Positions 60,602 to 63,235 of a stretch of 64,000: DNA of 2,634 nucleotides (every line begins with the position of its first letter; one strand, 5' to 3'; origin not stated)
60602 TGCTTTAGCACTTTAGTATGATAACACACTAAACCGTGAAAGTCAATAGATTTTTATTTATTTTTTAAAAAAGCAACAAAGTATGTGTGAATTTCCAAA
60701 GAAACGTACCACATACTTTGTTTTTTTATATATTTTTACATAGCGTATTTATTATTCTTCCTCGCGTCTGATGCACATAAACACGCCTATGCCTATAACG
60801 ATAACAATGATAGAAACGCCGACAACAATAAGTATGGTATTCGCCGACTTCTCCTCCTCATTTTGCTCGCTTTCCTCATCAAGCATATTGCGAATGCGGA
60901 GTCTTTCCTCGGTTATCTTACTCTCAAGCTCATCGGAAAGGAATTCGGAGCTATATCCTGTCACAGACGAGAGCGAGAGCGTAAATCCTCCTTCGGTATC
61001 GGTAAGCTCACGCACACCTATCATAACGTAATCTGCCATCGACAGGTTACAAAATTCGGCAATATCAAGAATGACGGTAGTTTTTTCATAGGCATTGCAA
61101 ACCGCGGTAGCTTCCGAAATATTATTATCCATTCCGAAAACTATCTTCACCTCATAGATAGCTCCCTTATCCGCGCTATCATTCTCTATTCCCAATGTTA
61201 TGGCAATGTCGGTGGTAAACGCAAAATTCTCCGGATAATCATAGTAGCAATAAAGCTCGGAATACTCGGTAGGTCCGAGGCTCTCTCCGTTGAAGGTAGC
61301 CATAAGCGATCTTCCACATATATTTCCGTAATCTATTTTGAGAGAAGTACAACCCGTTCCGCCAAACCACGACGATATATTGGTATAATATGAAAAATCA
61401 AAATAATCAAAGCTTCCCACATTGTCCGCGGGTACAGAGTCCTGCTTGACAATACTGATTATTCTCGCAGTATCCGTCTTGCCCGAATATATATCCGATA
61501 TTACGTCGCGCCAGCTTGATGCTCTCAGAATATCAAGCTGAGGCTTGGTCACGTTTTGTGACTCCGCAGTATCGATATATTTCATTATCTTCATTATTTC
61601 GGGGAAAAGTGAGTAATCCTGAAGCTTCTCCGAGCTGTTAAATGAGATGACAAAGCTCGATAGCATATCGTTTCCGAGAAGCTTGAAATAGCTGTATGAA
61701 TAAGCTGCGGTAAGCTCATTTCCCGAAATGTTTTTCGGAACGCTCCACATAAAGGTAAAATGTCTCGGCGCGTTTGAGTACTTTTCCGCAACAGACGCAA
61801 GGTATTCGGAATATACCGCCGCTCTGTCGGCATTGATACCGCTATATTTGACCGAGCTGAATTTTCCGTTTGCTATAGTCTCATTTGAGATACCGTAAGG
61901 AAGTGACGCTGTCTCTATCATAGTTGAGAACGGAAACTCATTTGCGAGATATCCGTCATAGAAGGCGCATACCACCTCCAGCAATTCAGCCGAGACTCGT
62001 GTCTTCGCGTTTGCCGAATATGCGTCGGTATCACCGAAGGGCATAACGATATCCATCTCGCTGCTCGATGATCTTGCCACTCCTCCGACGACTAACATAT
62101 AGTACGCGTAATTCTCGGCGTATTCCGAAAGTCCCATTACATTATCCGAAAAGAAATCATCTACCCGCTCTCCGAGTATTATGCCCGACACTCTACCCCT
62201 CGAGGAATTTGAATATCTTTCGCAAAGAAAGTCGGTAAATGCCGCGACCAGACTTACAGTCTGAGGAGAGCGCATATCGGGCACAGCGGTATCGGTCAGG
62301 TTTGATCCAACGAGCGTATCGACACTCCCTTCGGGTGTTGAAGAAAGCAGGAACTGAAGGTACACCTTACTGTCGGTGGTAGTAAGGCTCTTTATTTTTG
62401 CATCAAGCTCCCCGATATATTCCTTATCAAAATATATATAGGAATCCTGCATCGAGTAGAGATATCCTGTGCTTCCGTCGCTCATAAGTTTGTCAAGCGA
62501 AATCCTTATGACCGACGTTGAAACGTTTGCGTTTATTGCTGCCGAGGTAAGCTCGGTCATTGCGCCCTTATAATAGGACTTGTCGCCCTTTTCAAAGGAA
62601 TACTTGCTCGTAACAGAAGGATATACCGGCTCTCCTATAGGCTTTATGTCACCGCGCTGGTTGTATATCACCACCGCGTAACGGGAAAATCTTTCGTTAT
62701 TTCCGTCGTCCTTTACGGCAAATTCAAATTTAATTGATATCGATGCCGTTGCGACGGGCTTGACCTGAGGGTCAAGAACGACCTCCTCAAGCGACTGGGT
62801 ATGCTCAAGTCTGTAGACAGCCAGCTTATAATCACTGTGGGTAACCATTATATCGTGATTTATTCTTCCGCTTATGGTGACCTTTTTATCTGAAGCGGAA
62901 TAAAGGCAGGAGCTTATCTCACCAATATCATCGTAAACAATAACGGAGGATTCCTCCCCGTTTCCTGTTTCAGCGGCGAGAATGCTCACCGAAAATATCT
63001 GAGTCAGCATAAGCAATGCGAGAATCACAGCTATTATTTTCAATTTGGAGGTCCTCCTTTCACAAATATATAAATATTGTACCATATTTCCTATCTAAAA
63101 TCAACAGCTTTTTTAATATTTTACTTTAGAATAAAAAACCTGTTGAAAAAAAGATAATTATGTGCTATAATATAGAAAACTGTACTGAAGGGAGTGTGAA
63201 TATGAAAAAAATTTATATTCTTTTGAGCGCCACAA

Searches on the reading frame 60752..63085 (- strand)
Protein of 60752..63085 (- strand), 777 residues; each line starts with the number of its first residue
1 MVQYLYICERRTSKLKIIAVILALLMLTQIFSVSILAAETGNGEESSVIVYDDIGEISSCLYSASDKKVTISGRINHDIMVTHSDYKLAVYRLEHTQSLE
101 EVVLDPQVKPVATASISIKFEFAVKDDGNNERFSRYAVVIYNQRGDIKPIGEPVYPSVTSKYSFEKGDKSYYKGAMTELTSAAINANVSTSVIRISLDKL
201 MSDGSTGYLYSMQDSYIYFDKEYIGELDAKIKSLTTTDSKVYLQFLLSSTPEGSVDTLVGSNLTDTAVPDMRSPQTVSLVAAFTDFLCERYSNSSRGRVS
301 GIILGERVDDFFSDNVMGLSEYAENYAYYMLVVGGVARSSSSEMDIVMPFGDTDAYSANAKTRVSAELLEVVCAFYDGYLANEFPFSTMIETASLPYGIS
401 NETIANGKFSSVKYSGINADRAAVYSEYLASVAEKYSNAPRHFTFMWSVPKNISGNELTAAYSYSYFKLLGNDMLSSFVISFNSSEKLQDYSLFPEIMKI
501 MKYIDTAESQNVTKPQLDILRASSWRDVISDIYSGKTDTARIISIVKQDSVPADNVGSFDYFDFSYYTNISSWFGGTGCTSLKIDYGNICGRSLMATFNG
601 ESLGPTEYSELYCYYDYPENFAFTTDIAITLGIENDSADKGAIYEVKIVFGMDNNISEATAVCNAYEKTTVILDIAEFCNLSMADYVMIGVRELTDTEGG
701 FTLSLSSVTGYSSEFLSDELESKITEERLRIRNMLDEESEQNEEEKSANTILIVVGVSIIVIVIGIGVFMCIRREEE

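Call 65: find_encoding_contigs(protein=window:60752-63085:-, flank=10000, max_places=1)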
Protein window:60752-63085:- (777 aa): no gene with exactly this product is on record in the collection.
